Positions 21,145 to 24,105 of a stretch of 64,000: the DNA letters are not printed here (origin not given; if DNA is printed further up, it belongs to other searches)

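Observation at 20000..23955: Translationally coupled P450 plus stand-alone A-T-TE NRPS module: a minimal carrier-tethered amino-acid tailoring cassette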

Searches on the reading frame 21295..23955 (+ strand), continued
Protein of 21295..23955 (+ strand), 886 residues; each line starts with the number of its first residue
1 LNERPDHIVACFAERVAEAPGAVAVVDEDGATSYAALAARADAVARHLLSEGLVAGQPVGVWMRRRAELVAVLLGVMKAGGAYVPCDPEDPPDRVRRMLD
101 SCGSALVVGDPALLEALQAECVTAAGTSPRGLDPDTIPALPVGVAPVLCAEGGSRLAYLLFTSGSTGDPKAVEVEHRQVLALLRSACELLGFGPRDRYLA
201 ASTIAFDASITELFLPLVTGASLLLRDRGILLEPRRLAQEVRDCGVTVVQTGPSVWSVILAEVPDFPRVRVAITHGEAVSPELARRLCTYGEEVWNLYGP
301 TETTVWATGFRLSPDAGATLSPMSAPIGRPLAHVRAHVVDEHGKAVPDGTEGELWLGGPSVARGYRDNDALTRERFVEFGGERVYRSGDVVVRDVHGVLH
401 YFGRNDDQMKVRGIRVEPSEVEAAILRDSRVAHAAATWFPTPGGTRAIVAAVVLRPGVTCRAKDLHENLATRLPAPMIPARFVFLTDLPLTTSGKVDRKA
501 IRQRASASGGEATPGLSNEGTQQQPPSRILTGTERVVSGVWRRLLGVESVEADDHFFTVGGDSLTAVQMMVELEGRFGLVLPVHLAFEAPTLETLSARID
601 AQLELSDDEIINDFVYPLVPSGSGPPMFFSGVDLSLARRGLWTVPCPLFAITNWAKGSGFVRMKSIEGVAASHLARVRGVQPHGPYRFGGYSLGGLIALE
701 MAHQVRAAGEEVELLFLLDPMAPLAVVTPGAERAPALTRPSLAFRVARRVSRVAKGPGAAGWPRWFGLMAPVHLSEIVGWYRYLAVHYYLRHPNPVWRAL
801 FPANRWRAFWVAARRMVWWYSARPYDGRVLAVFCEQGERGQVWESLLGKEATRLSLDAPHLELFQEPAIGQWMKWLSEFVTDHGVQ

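Call 10: find_homologous_proteins(query=window:21295-23955:+, max_evalue=1e-20)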
Query window:21295-23955:+ (886 aa): 6548 proteins with E <= 1e-20 among 8000 candidates; the best 120 are listed.
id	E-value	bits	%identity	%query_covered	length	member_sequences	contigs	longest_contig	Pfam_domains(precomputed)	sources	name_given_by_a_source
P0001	0.0e+0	2017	100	100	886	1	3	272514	PF00550.32,PF00501.35,PF13193.13,PF00975.27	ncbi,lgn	ncbi:MAG: amino acid adenylation domain-containing protein [Vicinamibacterales bacterium]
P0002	0.0e+0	1255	66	99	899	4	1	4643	PF00550.32,PF00501.35,PF13193.13,PF00975.27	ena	-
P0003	0.0e+0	1250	66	99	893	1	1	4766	PF00550.32,PF00501.35,PF13193.13,PF00975.27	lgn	-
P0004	0.0e+0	1249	66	99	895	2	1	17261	PF00550.32,PF00501.35,PF13193.13,PF00975.27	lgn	-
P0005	0.0e+0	1230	65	99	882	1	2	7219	PF00550.32,PF00501.35,PF13193.13,PF00975.27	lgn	-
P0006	0.0e+0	1218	65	98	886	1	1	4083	PF00550.32,PF00501.35,PF13193.13,PF00975.27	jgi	jgi:amino acid adenylation domain-containing protein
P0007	0.0e+0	1197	64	99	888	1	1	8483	PF00550.32,PF00501.35,PF13193.13,PF00975.27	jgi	-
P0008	0.0e+0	1194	62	98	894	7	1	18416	PF00550.32,PF00501.35,PF13193.13,PF00975.27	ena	-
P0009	0.0e+0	1191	62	100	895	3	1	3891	PF00550.32,PF00501.35,PF13193.13,PF00975.27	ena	-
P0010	0.0e+0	1185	63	98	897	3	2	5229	PF00550.32,PF00501.35,PF13193.13,PF00975.27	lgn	-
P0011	0.0e+0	1171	62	98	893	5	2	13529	PF00550.32,PF00501.35,PF13193.13,PF00975.27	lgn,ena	-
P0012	0.0e+0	1167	62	99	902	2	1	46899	PF00550.32,PF00501.35,PF13193.13,PF00975.27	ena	-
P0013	0.0e+0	1166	62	96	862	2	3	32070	PF00550.32,PF00501.35,PF13193.13,PF00975.27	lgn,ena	-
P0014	0.0e+0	1154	61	99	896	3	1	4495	PF00550.32,PF00501.35,PF13193.13,PF00975.27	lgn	-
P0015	0.0e+0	1151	61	99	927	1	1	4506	PF00550.32,PF00501.35,PF13193.13,PF00975.27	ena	-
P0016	0.0e+0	1143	60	98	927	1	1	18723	PF00550.32,PF00501.35,PF13193.13,PF00975.27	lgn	-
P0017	0.0e+0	1123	60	99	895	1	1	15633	PF00550.32,PF00501.35,PF13193.13,PF00975.27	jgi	-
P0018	0.0e+0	1118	60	98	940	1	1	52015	PF00550.32,PF00501.35,PF13193.13,PF00975.27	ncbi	-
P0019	0.0e+0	1116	59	99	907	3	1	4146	PF00550.32,PF00501.35,PF13193.13,PF00975.27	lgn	-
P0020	0.0e+0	1112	59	99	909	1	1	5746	PF00550.32,PF00501.35,PF13193.13,PF00975.27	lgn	-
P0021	0.0e+0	1087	57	99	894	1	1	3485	PF00550.32,PF00501.35,PF13193.13,PF00561.27,PF00975.27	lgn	-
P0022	0.0e+0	1073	59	99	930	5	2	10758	PF00550.32,PF00501.35,PF13193.13,PF00975.27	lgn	-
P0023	0.0e+0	1039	66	82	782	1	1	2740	PF00550.32,PF00501.35,PF13193.13,PF00975.27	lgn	-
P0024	0.0e+0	1031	55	99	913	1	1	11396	PF00550.32,PF00501.35,PF13193.13,PF00975.27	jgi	jgi:enterobactin synthetase component F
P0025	2.2e-290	984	54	99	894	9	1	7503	PF00550.32,PF00501.35,PF13193.13,PF00975.27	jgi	jgi:enterobactin synthetase component F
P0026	1.4e-289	981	53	99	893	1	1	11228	PF00550.32,PF00501.35,PF13193.13,PF00975.27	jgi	jgi:amino acid adenylation domain-containing protein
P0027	4.1e-283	960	53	99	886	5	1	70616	PF00550.32,PF00501.35,PF13193.13,PF00975.27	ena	-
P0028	6.4e-282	956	53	98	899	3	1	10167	PF00550.32,PF00501.35,PF13193.13,PF00975.27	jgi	-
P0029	3.8e-279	947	53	99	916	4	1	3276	PF00550.32,PF00501.35,PF13193.13,PF00975.27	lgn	-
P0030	8.0e-278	942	55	93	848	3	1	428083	PF00550.32,PF00501.35,PF13193.13,PF00975.27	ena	-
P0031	4.2e-277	940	53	98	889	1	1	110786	PF00550.32,PF00501.35,PF13193.13,PF00975.27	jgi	jgi:enterobactin synthetase component F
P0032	2.7e-275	934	51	99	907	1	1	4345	PF00550.32,PF00501.35,PF13193.13,PF00975.27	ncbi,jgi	jgi:enterobactin synthetase component F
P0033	1.1e-272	925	52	98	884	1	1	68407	PF00550.32,PF00501.35,PF13193.13,PF00975.27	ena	-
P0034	3.5e-269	914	51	98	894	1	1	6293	PF00550.32,PF00501.35,PF13193.13,PF00975.27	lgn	-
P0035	3.3e-266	904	51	99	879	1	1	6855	PF00550.32,PF00501.35,PF13193.13,PF00975.27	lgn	-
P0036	4.1e-266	904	51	99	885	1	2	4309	PF00550.32,PF00501.35,PF13193.13,PF00975.27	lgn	-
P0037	1.5e-265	902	50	98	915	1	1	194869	PF00550.32,PF00501.35,PF13193.13,PF00975.27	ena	-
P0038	5.4e-265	900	51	98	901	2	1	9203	PF00550.32,PF00501.35,PF13193.13,PF00975.27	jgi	jgi:amino acid adenylation domain-containing protein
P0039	9.1e-264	896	50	98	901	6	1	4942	PF00550.32,PF00501.35,PF13193.13,PF00975.27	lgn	-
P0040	1.6e-263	895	50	98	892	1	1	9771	PF00550.32,PF00501.35,PF13193.13,PF00975.27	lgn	-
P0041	1.5e-262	892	51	100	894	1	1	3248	PF00550.32,PF00501.35,PF13193.13,PF00975.27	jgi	jgi:enterobactin synthetase component F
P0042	2.1e-260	885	51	98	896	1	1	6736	PF00550.32,PF00501.35,PF13193.13,PF00975.27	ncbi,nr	ncbi:MAG: amino acid adenylation domain-containing protein [Verrucomicrobiales bacterium]|nr:amino a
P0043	2.9e-259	881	51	98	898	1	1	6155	PF00550.32,PF00501.35,PF13193.13,PF00975.27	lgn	-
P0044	4.4e-258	877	50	98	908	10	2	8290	PF00550.32,PF00501.35,PF13193.13,PF00975.27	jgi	jgi:amino acid adenylation domain-containing protein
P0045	2.1e-257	875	46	99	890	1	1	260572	PF00550.32,PF00501.35,PF13193.13,PF00975.27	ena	-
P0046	5.2e-257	873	50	98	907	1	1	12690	PF00550.32,PF00501.35,PF13193.13,PF00975.27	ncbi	-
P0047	5.5e-257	873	52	99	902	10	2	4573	PF00550.32,PF00501.35,PF13193.13,PF00975.27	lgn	-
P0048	2.3e-256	871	49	98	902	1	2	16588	PF00550.32,PF00501.35,PF13193.13,PF00975.27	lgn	-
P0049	3.1e-256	871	51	97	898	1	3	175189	PF00550.32,PF00501.35,PF13193.13,PF00975.27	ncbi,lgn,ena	ncbi:MAG: amino acid adenylation domain-containing protein [Verrucomicrobiota bacterium]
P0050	3.8e-256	871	48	98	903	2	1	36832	PF00550.32,PF00501.35,PF13193.13,PF00975.27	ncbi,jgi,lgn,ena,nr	ncbi:MAG: amino acid adenylation domain-containing protein [Deltaproteobacteria bacterium]|nr:amino 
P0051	6.6e-256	870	51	98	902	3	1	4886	PF00550.32,PF00501.35,PF13193.13,PF00975.27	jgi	jgi:amino acid adenylation domain-containing protein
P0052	8.3e-256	869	53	92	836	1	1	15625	PF00550.32,PF00501.35,PF13193.13,PF00975.27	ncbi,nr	ncbi:MAG: amino acid adenylation domain-containing protein, partial [Verrucomicrobia bacterium]|nr:a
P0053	2.4e-255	868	50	98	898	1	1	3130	PF00550.32,PF00501.35,PF13193.13,PF00975.27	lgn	-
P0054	2.1e-254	865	49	99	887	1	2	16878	PF00550.32,PF00501.35,PF13193.13,PF00975.27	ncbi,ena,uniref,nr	ncbi:unannotated protein [freshwater metagenome]|uniref:Unannotated protein n=1 Tax=freshwater metag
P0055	2.2e-254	865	47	99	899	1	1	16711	PF00550.32,PF00501.35,PF13193.13,PF00975.27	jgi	-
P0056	4.6e-254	864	49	97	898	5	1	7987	PF00550.32,PF12697.14,PF00501.35,PF13193.13,PF00975.27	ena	-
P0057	1.0e-253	863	48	99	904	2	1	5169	PF00550.32,PF00501.35,PF13193.13,PF00975.27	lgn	-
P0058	1.2e-253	862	47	99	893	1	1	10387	PF00550.32,PF00501.35,PF13193.13,PF00975.27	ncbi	ncbi:MAG: amino acid adenylation domain-containing protein [Halioglobus sp.]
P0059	1.2e-253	862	50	99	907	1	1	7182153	PF00550.32,PF00501.35,PF13193.13,PF00975.27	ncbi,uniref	ncbi:amino acid adenylation domain-containing protein [Horticoccus sp. 23ND18S-11]|uniref:amino acid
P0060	1.9e-253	862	49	98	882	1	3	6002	PF00550.32,PF00501.35,PF13193.13,PF00975.27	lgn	-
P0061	1.0e-252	859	48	98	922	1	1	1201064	PF00550.32,PF00501.35,PF13193.13,PF00975.27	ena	-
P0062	3.0e-251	854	50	100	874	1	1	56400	PF00550.32,PF00501.35,PF13193.13,PF00975.27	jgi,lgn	jgi:amino acid adenylation domain-containing protein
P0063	5.7e-251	853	49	99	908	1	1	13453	PF00550.32,PF00501.35,PF13193.13,PF00975.27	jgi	jgi:amino acid adenylation domain-containing protein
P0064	1.2e-250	852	49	99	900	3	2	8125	PF00550.32,PF00501.35,PF13193.13,PF00975.27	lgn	-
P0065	6.0e-250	850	48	98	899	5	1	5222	PF00550.32,PF00501.35,PF13193.13,PF00975.27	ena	-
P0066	8.0e-250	850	49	98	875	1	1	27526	PF00550.32,PF00501.35,PF13193.13,PF00975.27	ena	-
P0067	3.1e-249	848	49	98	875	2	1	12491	PF00550.32,PF00501.35,PF13193.13,PF00975.27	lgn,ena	-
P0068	4.5e-249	847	49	96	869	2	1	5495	PF00550.32,PF00501.35,PF13193.13,PF00975.27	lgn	-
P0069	7.2e-249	847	50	97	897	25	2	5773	PF00550.32,PF00501.35,PF13193.13,PF00975.27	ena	-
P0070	1.2e-248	846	48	98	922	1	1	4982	PF00550.32,PF00501.35,PF13193.13,PF00975.27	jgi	-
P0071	2.2e-248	845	50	99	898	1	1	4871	PF00550.32,PF00501.35,PF13193.13,PF00975.27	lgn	-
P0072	6.4e-248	843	50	99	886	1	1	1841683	PF00550.32,PF00501.35,PF13193.13,PF00975.27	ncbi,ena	-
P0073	1.1e-247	843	50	99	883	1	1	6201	PF00550.32,PF00501.35,PF13193.13,PF00975.27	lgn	-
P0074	3.4e-247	841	49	99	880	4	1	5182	PF00550.32,PF00501.35,PF13193.13,PF00975.27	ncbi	-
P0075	7.9e-247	840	50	99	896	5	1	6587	PF00550.32,PF00501.35,PF13193.13,PF00975.27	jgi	jgi:amino acid adenylation domain-containing protein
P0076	9.0e-247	840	48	99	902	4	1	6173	PF00550.32,PF00501.35,PF13193.13,PF00975.27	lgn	-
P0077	1.8e-246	839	50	99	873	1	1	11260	PF00550.32,PF00501.35,PF13193.13,PF00975.27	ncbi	-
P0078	1.5e-244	832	48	99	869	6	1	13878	PF00550.32,PF00501.35,PF13193.13,PF00975.27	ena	-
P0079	2.6e-244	831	50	99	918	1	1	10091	PF00550.32,PF00501.35,PF13193.13,PF00975.27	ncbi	ncbi:MAG: amino acid adenylation domain-containing protein [Gemmatimonadales bacterium]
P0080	3.0e-243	828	49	98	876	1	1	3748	PF00550.32,PF00501.35,PF13193.13,PF00975.27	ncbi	ncbi:MAG: amino acid adenylation domain-containing protein, partial [Opitutaceae bacterium]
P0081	4.7e-242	824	49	99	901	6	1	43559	PF00550.32,PF00501.35,PF13193.13,PF00975.27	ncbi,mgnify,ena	ncbi:MAG: amino acid adenylation domain-containing protein [Actinomycetota bacterium]|mgnify:CR=1 FL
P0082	1.9e-240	819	46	99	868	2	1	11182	PF00550.32,PF00501.35,PF00975.27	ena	-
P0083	9.0e-240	816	47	98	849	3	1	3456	PF00550.32,PF00501.35,PF00975.27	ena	-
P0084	4.2e-239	814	47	99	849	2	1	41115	PF00550.32,PF00501.35,PF00975.27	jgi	-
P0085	7.1e-239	813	46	99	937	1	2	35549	PF00550.32,PF00501.35,PF13193.13,PF00975.27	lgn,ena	-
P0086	2.9e-238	811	48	97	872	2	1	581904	PF00550.32,PF00501.35,PF13193.13,PF00975.27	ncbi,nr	ncbi:MAG: amino acid adenylation domain-containing protein [Opitutaceae bacterium]|nr:amino acid ade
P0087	6.4e-237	807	48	99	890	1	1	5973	PF00550.32,PF00501.35,PF13193.13,PF00975.27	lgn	-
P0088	3.6e-236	804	47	98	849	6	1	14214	PF00550.32,PF00501.35,PF00975.27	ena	-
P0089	4.6e-236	804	46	98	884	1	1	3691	PF00550.32,PF00501.35,PF00975.27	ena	-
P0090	2.5e-234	798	46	99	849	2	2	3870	PF00550.32,PF00501.35,PF00975.27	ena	-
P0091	5.0e-234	797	46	99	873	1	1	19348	PF00550.32,PF00501.35,PF13193.13,PF00975.27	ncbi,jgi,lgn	ncbi:MAG: amino acid adenylation domain-containing protein [Verrucomicrobiales bacterium]|jgi:amino 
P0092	9.3e-234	797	46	98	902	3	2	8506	PF00550.32,PF00501.35,PF13193.13,PF00975.27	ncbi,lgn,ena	-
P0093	2.3e-233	795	48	99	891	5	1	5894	PF00550.32,PF00501.35,PF13193.13,PF00975.27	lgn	-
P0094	4.0e-233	794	47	95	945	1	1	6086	PF00550.32,PF00501.35,PF13193.13,PF00975.27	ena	-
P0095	7.3e-233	794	53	81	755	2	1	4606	PF00550.32,PF00501.35,PF13193.13,PF00975.27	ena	-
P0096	8.1e-233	793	48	97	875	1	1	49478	PF00550.32,PF00501.35,PF13193.13,PF00975.27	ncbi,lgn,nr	ncbi:MAG: amino acid adenylation domain-containing protein [Opitutaceae bacterium]|nr:amino acid ade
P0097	1.3e-232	793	47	98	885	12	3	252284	PF00550.32,PF00501.35,PF13193.13,PF00975.27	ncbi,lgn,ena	-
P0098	5.6e-232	791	47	99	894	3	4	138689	PF00550.32,PF00501.35,PF13193.13,PF00975.27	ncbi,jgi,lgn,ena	jgi:enterobactin synthetase component F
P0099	9.8e-231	787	46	99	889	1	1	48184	PF00550.32,PF00501.35,PF13193.13,PF00975.27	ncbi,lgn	-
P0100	6.4e-230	784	46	98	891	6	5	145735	PF00550.32,PF00501.35,PF13193.13,PF00975.27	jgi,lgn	jgi:amino acid adenylation domain-containing protein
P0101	2.1e-229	782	46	98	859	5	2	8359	PF00550.32,PF00501.35,PF13193.13,PF00975.27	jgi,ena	jgi:amino acid adenylation domain-containing protein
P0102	4.3e-229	781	45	99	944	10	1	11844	PF00550.32,PF00501.35,PF13193.13,PF00975.27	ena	-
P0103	7.7e-229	780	44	98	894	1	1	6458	PF00550.32,PF00501.35,PF13193.13,PF00975.27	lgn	-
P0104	4.2e-228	778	42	98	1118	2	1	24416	PF00550.32,PF00501.35,PF13193.13,PF00975.27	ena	-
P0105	7.8e-228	777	48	98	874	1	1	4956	PF00550.32,PF00501.35,PF13193.13,PF00975.27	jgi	jgi:enterobactin synthetase component F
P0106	9.1e-228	777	46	99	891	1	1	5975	PF00550.32,PF00501.35,PF13193.13,PF00975.27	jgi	jgi:enterobactin synthetase component F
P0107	4.8e-227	774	46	99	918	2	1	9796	PF00550.32,PF00501.35,PF13193.13,PF00975.27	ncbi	-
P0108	5.4e-227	774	47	99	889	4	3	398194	PF00550.32,PF00501.35,PF13193.13,PF00975.27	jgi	-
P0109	1.4e-226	773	47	97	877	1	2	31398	PF00550.32,PF00501.35,PF13193.13,PF00975.27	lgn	-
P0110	3.8e-226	771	45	99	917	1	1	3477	PF00550.32,PF00501.35,PF13193.13,PF00975.27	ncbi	-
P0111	8.6e-225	767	46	98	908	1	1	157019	PF00550.32,PF00501.35,PF00975.27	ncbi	-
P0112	2.6e-224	765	44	99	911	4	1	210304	PF00550.32,PF00501.35,PF13193.13,PF00975.27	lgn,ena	-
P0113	2.7e-223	762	42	98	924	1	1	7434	PF00550.32,PF00501.35,PF13193.13,PF00975.27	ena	-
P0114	4.6e-223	761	54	81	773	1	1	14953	PF00550.32,PF00501.35,PF13193.13,PF00975.27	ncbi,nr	ncbi:MAG: amino acid adenylation domain-containing protein, partial [Opitutaceae bacterium]|nr:amino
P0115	5.2e-223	761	47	98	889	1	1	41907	PF00550.32,PF00501.35,PF13193.13,PF00975.27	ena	-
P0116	3.9e-222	758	46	99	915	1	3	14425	PF00550.32,PF00501.35,PF13193.13,PF00975.27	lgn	-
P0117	8.6e-222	757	44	98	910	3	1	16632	PF00550.32,PF00501.35,PF13193.13,PF00975.27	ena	-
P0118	9.5e-222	757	46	99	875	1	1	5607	PF00550.32,PF00501.35,PF13193.13,PF00975.27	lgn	-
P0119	3.2e-221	755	53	79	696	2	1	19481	PF00550.32,PF00501.35,PF13193.13,PF00975.27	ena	-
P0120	1.1e-220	753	45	99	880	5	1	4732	PF00550.32,PF00501.35,PF13193.13,PF00975.27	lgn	-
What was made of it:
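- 21295..23955 (+): Stand-alone A-T-TE NRPS-like protein (886 aa; NCBI MEQ1756873.1). Homologues of about 890 aa share 45-66% identity across phyla (call 10).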

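Call 12: find_encoding_contigs(protein=P0012, flank=8000, max_places=1)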
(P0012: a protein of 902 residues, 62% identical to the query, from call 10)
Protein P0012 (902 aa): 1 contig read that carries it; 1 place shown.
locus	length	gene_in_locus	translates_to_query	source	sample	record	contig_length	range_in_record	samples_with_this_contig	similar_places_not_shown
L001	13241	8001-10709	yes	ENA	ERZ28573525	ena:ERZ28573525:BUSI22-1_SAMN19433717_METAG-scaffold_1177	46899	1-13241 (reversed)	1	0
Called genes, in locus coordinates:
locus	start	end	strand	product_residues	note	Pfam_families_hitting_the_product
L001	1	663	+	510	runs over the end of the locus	PF00144:Beta-lactamase, PF11954:DUF3471 (faint)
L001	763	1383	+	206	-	PF05962:HutD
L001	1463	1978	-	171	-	PF13302:Acetyltransf_3, PF00583:Acetyltransf_1 (weak)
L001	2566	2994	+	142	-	PF11154:DUF2934 (weak), PF00011:HSP20, PF17886:ArsA_HSP20 (weak)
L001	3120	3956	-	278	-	PF00941:FAD_binding_5, PF03450:CO_deh_flav_C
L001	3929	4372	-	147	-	PF00111:Fer2 (weak), PF13085:Fer2_3 (weak), PF01799:Fer2_2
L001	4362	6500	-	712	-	PF01315:Ald_Xan_dh_C, PF02738:MoCoBD_1, PF20256:MoCoBD_2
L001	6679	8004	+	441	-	PF00067:p450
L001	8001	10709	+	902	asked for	PF00501:AMP-binding, PF13193:AMP-binding_C, PF00550:PP-binding, PF00975:Thioesterase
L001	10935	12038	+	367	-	PF02746:MR_MLE_N, PF13378:MR_MLE_C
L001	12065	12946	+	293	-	PF01925:TauE (weak)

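Call 13: find_encoding_contigs(protein=P0059, flank=8000, max_places=1)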
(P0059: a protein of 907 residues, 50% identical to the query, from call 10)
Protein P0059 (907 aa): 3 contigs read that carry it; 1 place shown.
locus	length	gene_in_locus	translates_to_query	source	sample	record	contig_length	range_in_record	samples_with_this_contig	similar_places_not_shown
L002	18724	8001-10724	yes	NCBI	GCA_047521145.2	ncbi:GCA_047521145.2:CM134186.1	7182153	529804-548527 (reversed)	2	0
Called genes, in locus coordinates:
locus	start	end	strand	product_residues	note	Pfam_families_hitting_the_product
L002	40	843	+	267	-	PF10370:Rv2993c-like_N (weak), PF01557:FAA_hydrolase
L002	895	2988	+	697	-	PF02449:Glyco_hydro_42, PF08532:Glyco_hydro_42M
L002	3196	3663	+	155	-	PF06961:DUF1294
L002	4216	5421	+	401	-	PF17761:DUF1016_N, PF06250:YhcG_C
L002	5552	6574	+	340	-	PF14525:AraC_binding_2 (faint), PF02041:Auxin_BP (faint), PF12852:Cupin_6 (faint), PF00190:Cupin_1 (weak), PF02311:AraC_binding, PF07883:Cupin_2, PF02311:AraC_binding, PF07883:Cupin_2, +3 more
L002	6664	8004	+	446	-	PF00067:p450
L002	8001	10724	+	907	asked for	PF00501:AMP-binding, PF13193:AMP-binding_C, PF00550:PP-binding, PF00975:Thioesterase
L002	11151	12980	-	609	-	PF20243:MbnP, PF00034:Cytochrom_C (faint), PF03150:CCP_MauG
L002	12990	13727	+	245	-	PF00072:Response_reg, PF00486:Trans_reg_C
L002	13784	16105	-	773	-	PF14240:YHYH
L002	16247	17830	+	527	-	PF00672:HAMP, PF00512:HisKA, PF13581:HATPase_c_2 (weak), PF02518:HATPase_c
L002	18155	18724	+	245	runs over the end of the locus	PF00775:Dioxygenase_C, PF13620:CarboxypepD_reg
